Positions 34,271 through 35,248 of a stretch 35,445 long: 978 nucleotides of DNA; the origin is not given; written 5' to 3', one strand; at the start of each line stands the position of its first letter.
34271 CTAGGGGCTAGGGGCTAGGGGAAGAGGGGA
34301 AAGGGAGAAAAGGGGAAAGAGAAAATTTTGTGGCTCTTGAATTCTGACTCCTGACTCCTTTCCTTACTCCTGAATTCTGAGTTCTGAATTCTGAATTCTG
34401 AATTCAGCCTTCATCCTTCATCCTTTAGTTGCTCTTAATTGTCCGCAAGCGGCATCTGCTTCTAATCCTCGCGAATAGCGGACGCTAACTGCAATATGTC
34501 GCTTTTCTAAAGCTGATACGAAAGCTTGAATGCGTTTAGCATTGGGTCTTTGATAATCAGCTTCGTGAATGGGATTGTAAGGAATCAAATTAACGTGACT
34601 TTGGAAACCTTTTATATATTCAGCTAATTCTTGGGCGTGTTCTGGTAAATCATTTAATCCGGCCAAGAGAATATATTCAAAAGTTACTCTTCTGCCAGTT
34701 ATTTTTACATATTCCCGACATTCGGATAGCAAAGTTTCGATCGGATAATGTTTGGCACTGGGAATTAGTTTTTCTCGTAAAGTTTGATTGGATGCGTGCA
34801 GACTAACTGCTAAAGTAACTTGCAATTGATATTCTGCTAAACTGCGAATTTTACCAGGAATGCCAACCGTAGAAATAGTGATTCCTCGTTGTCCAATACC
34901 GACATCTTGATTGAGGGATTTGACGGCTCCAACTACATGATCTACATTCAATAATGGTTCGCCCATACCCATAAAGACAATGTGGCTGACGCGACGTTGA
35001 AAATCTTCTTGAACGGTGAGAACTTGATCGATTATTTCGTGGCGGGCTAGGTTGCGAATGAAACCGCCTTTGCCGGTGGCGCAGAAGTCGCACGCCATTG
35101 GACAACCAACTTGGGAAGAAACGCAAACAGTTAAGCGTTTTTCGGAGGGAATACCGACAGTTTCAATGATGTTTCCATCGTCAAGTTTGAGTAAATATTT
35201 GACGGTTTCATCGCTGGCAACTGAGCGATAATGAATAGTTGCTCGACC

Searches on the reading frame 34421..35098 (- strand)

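Call 16: search_protein_families(library=pfam, proteins=[window:34421-35098:-], max_evalue=0.00001)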
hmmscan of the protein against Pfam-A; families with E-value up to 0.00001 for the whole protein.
window:34421-35098:- (226 aa): 1 family
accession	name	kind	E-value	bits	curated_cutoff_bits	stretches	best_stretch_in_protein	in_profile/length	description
PF04055.27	Radical_SAM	-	7.7e-12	46.1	29.5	1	2-158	10-162/166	Radical SAM superfamily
